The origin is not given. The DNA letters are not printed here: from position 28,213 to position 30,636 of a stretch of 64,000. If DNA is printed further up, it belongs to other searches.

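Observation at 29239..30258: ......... intein inserted inside the CX3CX2C iron-sulfur motif of a radical SAM DNA-repair-type gene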

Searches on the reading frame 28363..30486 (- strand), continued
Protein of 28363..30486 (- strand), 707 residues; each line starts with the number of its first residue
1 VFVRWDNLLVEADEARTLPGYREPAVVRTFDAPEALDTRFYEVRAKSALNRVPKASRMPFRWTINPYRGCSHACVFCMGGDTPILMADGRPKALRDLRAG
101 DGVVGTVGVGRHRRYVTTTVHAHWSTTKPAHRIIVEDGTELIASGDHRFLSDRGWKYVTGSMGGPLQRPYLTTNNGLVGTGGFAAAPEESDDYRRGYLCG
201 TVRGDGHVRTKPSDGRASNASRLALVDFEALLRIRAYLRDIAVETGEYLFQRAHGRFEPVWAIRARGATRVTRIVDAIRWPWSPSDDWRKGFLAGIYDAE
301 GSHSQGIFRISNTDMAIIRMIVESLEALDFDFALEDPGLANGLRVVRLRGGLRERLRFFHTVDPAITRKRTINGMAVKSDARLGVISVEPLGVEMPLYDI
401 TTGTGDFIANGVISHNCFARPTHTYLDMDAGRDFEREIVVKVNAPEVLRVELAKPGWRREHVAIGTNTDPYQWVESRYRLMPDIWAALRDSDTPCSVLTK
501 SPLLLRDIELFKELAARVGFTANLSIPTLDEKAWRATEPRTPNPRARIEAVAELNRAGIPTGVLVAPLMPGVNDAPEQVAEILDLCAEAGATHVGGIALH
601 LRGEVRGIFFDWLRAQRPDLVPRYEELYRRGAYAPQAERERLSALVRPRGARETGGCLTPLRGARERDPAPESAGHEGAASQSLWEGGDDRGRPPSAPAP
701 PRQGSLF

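Call 43: find_related_loci(query=A1, collection=genome_contigs, flank=3000)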
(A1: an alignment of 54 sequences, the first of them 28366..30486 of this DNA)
Query A1 (707 aa) in genome_contigs; peptide patterns used: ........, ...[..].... (x = any residue, [..] = any of these).
600 stretches matched a pattern (row limit reached: there are more); 595 encode a relative of the query (tblastn E <= 1e-3); the best 80 are kept; 80 distinct loci.
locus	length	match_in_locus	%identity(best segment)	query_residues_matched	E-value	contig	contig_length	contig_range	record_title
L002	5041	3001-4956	65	2-649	0e+0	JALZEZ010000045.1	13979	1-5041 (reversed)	MAG: Actinomycetota bacterium isolate NEG bin26 SC8816_NODE_49_length_13979_cov_2.607854, whole genome shotgun sequence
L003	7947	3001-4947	67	1-647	0e+0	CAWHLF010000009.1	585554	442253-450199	MAG: uncultured Actinomycetes bacterium isolate MFD02840.bin.2.278 genome assembly, contig: contig_3459, whole genome sh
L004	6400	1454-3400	66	3-647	0e+0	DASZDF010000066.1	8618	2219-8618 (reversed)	MAG TPA_asm: Solirubrobacteraceae bacterium isolate SMAG_U6461 k141_81528, whole genome shotgun sequence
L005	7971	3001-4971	62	3-707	0e+0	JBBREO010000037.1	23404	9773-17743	MAG: Solirubrobacterales bacterium isolate Co_metawrap_2506 Cmw_2506_k141_22426164_length_23404_cov_10.9940, whole genom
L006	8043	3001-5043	61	3-707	0e+0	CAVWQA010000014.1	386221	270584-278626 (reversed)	MAG: uncultured Solirubrobacterales bacterium isolate MFD09603.bin.2.197 genome assembly, contig: contig_374, whole geno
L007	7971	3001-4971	65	1-651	0e+0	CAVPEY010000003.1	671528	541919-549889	MAG: uncultured Solirubrobacteraceae bacterium isolate MFD10071.bin.4.224 genome assembly, contig: contig_46071, whole g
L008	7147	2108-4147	64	2-679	0e+0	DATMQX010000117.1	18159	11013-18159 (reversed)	MAG TPA_asm: Solirubrobacteraceae bacterium isolate SMAG_U12940 k141_2039502, whole genome shotgun sequence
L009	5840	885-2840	64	1-647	0e+0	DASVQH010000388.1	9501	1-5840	MAG TPA_asm: Solirubrobacteraceae bacterium isolate SMAG_U3203 k141_73311, whole genome shotgun sequence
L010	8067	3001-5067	60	3-706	0e+0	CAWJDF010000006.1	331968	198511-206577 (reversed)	MAG: uncultured Solirubrobacterales bacterium isolate MFD04944.bin.2.30 genome assembly, contig: contig_21372, whole gen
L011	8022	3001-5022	62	1-671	0e+0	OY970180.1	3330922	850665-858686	MAG: uncultured Actinomycetota bacterium isolate MFD09222.bin.c.2 genome assembly, chromosome: 1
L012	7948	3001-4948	64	1-646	0e+0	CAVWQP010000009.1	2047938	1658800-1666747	MAG: uncultured Solirubrobacterales bacterium isolate MFD09368.bin.1.64 genome assembly, contig: contig_724, whole genom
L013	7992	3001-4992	59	1-655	0e+0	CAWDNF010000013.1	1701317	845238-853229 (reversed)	MAG: uncultured Solirubrobacterales bacterium isolate MFD09603.bin.2.251 genome assembly, contig: contig_379, whole geno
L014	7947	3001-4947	59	3-647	0e+0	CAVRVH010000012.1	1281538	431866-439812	MAG: uncultured Solirubrobacterales bacterium isolate MFD02199.bin.2.51 genome assembly, contig: contig_7854, whole geno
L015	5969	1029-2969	58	3-647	0e+0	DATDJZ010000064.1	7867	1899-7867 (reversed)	MAG TPA_asm: Solirubrobacterales bacterium isolate SMAG_U343 k141_1271424, whole genome shotgun sequence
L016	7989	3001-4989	58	3-662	0e+0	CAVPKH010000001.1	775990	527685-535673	MAG: uncultured Solirubrobacterales bacterium isolate MFD10043.bin.2.21 genome assembly, contig: contig_3100, whole geno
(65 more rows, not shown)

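Call 45: fold_search(model_id=the predicted structure, library=pdb)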
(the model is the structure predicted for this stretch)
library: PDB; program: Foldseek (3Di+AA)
matches with E <= 10: 1417; with E <= 0.001: 68
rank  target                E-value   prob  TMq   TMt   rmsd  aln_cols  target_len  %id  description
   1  7qsu                  2.1e-12  1.00  0.19  0.34  15.8       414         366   12  Crystal structure of homing endonuclease-associated TliVMA intein (C1A, d333-339) (released 2022-03-30)
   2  7qss                  1.3e-11  1.00  0.19  0.29  15.9       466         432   12  Crystal structure of homing endonuclease-associated TliVMA intein (C1A) (released 2022-03-30)
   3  1jva_B                2.3e-11  1.00  0.19  0.29  16.3       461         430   13  CRYSTAL STRUCTURE OF THE VMA1-DERIVED ENDONUCLEASE BEARING THE N AND C EXTEIN PROPEPTIDES (released 2002-08-29)
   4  1ef0_A                4.2e-11  1.00  0.19  0.30  16.0       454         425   14  CRYSTAL STRUCTURE OF PI-SCEI MINIPRECURSOR (released 2000-06-07)
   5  1vde_B                1.8e-10  1.00  0.20  0.31  16.2       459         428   14  PI-SCEI, A HOMING ENDONUCLEASE WITH PROTEIN SPLICING ACTIVITY (released 1998-04-08)
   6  1jva_A                2.1e-10  1.00  0.19  0.29  15.6       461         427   12  CRYSTAL STRUCTURE OF THE VMA1-DERIVED ENDONUCLEASE BEARING THE N AND C EXTEIN PROPEPTIDES (released 2002-08-29)
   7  1vde_A                2.4e-10  1.00  0.19  0.30  16.5       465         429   13  PI-SCEI, A HOMING ENDONUCLEASE WITH PROTEIN SPLICING ACTIVITY (released 1998-04-08)
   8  7qst                  8.7e-10  1.00  0.18  0.32  15.8       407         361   15  Crystal structure of homing endonuclease-associated PhoVMA intein (C1A) (released 2022-03-30)
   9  1dq3                  2.0e-09  1.00  0.19  0.27  15.8       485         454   13  CRYSTAL STRUCTURE OF AN ARCHAEAL INTEIN-ENCODED HOMING ENDONUCLEASE PI-PFUI (released 2000-07-05)
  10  1um2_A                6.7e-09  1.00  0.18  0.29  15.9       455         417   13  Crystal Structure of the Vma1-Derived Endonuclease with the Ligated Extein Segment (released 2004-09-22)
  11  1dfa                  1.1e-08  1.00  0.17  0.26  16.2       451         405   15  CRYSTAL STRUCTURE OF PI-SCEI IN C2 SPACE GROUP (released 1999-12-08)
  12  1um2_B                1.5e-08  1.00  0.18  0.29  16.0       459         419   13  Crystal Structure of the Vma1-Derived Endonuclease with the Ligated Extein Segment (released 2004-09-22)
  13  2vs8_K                2.8e-07  1.00  0.20  0.67   4.3       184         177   18  The crystal structure of I-DmoI in complex with DNA and Mn (released 2008-11-11)
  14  5ak9_J                3.5e-07  1.00  0.20  0.65   4.5       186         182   17  THE CRYSTAL STRUCTURE OF I-DMOI Q42AK120M IN COMPLEX WITH ITS TARGET DNA IN THE PRESENCE OF 2MM MN (released 2015-06-17)
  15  4unc_G                3.9e-07  1.00  0.20  0.68   4.4       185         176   18  THE CRYSTAL STRUCTURE OF I-DMOI IN COMPLEX WITH ITS TARGET DNA AT 8 DAYS INCUBATION IN 5MM MN (STATE 6) (released 2014-12-17)
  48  6y75_B                1.7e-05  1.00  0.13  0.58   2.8       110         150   19  BIL2 domain from T.thermophila BUBL1 locus (C1A-N143A) (released 2021-02-03)
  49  6y75_A                1.7e-05  1.00  0.14  0.57   2.8       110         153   17  BIL2 domain from T.thermophila BUBL1 locus (C1A-N143A) (released 2021-02-03)
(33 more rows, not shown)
